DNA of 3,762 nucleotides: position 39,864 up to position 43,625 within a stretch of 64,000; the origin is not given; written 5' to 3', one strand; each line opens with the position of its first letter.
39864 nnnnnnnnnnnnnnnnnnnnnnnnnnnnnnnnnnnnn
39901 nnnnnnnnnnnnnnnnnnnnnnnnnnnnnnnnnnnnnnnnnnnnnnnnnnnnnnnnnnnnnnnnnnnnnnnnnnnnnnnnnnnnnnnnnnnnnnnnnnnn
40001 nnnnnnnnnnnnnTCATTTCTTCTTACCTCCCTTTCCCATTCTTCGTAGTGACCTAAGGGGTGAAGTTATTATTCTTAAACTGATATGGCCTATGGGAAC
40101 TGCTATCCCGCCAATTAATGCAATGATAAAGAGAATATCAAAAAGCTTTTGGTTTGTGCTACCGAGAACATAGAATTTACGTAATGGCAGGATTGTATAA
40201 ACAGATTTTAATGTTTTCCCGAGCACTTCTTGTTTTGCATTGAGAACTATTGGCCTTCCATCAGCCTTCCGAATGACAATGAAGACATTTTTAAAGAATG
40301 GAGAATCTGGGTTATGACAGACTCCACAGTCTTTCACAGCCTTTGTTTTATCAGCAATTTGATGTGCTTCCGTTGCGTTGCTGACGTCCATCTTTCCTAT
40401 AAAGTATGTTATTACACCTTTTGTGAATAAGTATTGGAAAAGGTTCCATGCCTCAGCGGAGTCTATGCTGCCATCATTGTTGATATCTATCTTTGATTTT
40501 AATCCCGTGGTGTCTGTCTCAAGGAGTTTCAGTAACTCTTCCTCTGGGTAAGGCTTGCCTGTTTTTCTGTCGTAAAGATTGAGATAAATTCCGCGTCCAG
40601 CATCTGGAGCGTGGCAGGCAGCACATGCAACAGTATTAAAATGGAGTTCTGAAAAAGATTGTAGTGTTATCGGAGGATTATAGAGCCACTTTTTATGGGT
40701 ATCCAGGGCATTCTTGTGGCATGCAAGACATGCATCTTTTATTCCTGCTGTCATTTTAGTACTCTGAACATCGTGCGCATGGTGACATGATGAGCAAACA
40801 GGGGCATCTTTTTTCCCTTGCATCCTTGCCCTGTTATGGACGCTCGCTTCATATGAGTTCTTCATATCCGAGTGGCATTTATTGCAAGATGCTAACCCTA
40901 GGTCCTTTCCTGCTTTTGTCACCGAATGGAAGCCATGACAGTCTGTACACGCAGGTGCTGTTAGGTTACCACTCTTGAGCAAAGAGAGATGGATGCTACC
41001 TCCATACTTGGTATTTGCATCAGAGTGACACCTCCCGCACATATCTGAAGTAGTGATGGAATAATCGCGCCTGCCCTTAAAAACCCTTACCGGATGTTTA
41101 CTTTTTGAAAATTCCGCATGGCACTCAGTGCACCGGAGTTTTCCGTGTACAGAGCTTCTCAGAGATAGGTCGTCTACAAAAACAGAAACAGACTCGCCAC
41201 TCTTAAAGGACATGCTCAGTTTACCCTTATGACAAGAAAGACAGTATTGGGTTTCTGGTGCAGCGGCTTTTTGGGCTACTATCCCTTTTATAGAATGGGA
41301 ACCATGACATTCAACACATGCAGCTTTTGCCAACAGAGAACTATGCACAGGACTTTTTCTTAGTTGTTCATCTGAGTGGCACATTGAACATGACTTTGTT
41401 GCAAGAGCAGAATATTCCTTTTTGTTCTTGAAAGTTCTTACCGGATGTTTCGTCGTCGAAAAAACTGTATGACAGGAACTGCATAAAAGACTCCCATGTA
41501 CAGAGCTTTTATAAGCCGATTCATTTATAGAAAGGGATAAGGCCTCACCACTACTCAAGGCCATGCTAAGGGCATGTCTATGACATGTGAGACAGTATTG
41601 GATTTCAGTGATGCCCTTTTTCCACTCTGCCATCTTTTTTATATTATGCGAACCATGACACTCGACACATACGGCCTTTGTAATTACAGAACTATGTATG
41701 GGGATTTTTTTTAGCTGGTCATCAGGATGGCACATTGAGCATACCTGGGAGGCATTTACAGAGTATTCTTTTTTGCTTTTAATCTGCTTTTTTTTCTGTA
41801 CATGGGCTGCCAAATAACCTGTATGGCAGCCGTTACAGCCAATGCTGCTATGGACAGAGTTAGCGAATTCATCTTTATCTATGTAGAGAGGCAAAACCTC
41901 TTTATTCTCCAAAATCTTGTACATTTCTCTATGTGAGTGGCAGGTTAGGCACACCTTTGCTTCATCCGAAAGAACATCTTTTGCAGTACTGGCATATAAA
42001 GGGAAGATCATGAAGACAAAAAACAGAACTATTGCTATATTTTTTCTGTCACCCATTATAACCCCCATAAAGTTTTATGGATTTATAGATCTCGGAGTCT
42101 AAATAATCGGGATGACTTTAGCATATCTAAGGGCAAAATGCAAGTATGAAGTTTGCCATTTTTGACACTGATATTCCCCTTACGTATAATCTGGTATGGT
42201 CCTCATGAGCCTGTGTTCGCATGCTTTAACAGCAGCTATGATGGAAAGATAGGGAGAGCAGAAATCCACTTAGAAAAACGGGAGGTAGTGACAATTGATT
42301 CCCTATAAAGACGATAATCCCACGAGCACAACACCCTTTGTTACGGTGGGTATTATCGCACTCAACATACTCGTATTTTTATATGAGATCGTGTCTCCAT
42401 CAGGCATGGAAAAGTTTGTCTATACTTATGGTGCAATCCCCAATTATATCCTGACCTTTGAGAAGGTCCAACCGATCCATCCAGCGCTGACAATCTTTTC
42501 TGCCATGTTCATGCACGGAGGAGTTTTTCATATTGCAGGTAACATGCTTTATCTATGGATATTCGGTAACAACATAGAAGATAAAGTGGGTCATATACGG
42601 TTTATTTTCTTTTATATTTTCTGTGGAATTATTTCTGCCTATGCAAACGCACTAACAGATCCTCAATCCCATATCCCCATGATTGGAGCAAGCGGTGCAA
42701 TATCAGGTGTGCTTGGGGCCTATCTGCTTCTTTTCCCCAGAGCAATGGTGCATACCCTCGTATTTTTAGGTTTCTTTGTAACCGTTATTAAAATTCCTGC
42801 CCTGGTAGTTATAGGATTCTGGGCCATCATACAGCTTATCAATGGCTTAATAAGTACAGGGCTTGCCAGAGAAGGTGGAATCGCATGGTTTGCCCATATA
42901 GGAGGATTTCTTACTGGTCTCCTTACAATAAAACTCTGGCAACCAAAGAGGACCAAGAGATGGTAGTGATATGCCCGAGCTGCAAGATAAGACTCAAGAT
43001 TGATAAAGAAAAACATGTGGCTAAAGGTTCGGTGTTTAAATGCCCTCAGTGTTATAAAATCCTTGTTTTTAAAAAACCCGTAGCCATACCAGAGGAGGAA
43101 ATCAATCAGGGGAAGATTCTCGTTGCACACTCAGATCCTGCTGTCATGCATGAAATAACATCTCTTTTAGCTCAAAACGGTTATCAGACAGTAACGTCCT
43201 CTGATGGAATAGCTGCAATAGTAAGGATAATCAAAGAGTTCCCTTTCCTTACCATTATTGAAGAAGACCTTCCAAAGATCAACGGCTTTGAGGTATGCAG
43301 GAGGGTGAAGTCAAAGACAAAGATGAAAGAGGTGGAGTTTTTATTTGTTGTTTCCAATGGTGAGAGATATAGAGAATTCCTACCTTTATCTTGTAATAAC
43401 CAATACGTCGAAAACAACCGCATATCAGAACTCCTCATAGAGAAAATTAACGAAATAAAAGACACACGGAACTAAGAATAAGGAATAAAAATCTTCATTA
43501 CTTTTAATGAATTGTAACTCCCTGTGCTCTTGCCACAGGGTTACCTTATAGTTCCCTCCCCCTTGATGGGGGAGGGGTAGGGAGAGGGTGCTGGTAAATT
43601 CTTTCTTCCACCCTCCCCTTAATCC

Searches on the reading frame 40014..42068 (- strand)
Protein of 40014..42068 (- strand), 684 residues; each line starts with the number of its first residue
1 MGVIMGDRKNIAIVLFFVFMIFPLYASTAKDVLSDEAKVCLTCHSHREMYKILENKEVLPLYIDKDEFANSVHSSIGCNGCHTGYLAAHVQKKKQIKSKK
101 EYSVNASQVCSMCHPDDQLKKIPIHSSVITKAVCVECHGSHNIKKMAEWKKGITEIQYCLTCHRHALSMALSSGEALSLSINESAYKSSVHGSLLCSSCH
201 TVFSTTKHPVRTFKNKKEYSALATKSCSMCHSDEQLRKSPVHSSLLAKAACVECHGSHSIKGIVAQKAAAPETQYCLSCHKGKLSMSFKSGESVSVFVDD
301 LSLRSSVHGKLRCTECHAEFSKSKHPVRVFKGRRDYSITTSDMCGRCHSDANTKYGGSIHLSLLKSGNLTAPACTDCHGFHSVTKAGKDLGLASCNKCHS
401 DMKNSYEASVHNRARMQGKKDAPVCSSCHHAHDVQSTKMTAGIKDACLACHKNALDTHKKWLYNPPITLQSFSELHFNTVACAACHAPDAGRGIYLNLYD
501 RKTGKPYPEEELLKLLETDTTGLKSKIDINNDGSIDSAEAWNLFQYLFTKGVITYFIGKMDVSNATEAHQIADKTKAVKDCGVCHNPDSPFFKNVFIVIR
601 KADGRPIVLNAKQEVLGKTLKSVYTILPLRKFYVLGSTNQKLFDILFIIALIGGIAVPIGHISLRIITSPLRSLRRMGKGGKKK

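Call 22: search_protein_families(library=pfam, proteins=[window:40014-42068:-], max_evalue=0.00001)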
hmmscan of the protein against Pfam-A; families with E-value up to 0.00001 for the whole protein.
window:40014-42068:- (684 aa): 5 families
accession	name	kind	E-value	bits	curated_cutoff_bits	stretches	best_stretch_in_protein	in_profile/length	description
PF14522.11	Cytochrome_C7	-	1.5e-22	79.6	24.8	1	308-378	10-66/67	Cytochrome c7 and related cytochrome c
PF14537.11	Cytochrom_c3_2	-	4.4e-21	75.6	25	0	249-349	7-79/79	Cytochrome c3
PF22113.1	Mtrc-MtrF_II-IV_dom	-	1.5e-18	67.4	30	0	34-121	78-170/176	Outer membrane cytochrome MtrC/MtrF-like, domains II/IV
PF09699.15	Paired_CXXCH_1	-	8.1e-14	51.5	20.6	0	425-453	9-38/41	Doubled CXXCH motif (Paired_CXXCH_1)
PF22678.1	Cytochrom_c_NrfB-like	-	1e-11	45.6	27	0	78-162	1-89/89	Cytochrome c-type protein NrfB-like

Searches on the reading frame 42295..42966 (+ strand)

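Call 52: search_protein_families(library=pfam, proteins=[window:42295-42966:+], max_evalue=0.00001)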
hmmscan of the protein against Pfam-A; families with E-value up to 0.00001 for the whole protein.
window:42295-42966:+ (223 aa): 1 family
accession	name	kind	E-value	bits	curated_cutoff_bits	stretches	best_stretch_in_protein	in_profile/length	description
PF01694.28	Rhomboid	-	5.8e-34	117.8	22.6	1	66-213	6-138/143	Rhomboid domain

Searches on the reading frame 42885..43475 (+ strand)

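Call 52: search_protein_families(library=pfam, proteins=[window:42885-43475:+], max_evalue=0.00001)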
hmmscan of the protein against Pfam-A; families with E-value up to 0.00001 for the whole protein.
window:42885-43475:+ (196 aa): 1 family
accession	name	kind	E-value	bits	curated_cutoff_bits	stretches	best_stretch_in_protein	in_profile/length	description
PF00072.30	Response_reg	-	5e-07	30.3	30.2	1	78-159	1-80/111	Response regulator receiver domain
